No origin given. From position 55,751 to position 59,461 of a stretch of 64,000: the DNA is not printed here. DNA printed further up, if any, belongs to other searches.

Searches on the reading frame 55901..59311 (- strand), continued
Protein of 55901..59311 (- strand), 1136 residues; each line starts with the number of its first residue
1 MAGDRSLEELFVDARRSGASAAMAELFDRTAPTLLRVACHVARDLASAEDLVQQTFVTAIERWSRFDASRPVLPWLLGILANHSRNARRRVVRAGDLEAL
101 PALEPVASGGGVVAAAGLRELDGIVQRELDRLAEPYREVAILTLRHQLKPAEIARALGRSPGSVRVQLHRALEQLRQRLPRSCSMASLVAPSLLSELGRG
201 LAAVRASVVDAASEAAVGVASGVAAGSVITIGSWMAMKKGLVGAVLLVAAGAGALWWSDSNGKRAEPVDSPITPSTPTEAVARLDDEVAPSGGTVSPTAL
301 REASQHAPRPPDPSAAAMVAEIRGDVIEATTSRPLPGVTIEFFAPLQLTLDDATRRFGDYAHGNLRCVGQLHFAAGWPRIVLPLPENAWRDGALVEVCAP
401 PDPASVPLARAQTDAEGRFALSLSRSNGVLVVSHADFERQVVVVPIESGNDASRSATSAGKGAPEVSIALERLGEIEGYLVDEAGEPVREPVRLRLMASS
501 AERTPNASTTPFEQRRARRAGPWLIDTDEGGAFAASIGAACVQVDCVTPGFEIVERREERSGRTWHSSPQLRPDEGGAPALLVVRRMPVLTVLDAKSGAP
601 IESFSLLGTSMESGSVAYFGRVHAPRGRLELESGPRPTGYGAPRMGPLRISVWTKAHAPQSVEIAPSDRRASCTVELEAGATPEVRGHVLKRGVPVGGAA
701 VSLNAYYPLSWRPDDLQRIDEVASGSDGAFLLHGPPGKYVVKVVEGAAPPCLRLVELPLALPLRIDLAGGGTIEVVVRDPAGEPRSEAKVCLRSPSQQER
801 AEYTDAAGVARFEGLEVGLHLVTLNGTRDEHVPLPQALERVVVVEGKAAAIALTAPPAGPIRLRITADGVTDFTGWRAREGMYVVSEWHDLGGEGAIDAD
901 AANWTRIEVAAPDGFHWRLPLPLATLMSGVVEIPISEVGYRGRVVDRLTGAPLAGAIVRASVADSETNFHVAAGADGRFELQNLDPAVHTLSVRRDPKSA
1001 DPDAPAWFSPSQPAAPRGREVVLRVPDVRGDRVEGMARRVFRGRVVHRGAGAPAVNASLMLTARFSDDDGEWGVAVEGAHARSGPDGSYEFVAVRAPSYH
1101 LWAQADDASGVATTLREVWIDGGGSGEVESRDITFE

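Call 57: find_encoding_contigs(protein=P0180, flank=8000, max_places=1)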
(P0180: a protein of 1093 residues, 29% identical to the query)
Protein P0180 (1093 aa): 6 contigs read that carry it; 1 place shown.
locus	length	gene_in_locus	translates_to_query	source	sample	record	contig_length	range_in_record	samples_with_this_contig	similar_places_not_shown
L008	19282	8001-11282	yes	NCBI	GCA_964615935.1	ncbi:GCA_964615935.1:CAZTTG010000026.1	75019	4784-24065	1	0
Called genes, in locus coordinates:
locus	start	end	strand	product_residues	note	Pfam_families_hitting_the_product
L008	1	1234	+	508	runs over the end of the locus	PF00005:ABC_tran, PF13304:AAA_21 (faint), PF00005:ABC_tran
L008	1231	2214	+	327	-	PF02653:BPD_transp_2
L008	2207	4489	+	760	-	PF02653:BPD_transp_2, PF00532:Peripla_BP_1 (weak), PF13407:Peripla_BP_4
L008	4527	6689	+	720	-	PF27016:TCAF_N, PF17291:M60-like_N, PF13402:Peptidase_M60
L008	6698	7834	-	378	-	PF01208:URO-D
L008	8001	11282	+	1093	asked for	PF04542:Sigma70_r2, PF04545:Sigma70_r4 (weak), PF08281:Sigma70_r4_2, PF13715:CarbopepD_reg_2 (faint), PF13620:CarboxypepD_reg (weak)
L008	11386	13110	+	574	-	PF05935:Arylsulfotrans, PF14269:Arylsulfotran_2 (faint)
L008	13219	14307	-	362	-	-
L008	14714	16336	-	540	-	PF07603:Lcl_C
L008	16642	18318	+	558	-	-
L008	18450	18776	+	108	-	-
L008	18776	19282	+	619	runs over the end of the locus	PF01839:FG-GAP (faint), PF13517:FG-GAP_3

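Call 75: find_encoding_contigs(protein=P0212, flank=6000, max_places=1)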
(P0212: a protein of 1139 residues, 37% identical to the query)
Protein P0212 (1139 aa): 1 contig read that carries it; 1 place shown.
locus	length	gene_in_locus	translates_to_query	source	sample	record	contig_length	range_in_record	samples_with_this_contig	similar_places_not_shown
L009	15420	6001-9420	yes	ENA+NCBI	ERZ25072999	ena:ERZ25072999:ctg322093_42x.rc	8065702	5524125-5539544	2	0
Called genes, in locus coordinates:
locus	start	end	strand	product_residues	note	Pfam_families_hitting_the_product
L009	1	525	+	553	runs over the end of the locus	PF13415:Beta-prop_FBX42 (weak), PF24681:Kelch_KLHDC2_KLHL20_DRC7, PF24981:Beta-prop_ATRN-LZTR1, PF13415:Beta-prop_FBX42 (weak), PF13418:Beta-prop_TYW4 (weak), PF24681:Kelch_KLHDC2_KLHL20_DRC7, PF13415:Beta-prop_FBX42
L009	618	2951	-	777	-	PF07494:Reg_prop (faint)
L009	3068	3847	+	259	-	-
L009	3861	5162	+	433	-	PF02369:Big_1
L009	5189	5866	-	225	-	-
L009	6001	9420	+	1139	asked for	PF04542:Sigma70_r2, PF08281:Sigma70_r4_2 (weak), PF02369:Big_1 (faint), PF13620:CarboxypepD_reg, PF13715:CarbopepD_reg_2 (faint), PF22904:NOMO1-like_2nd (faint), PF13620:CarboxypepD_reg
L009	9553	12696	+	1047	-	PF02012:BNR (faint), PF15902:Sortilin-Vps10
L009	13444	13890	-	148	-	-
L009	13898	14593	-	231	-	-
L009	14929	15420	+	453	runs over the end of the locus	-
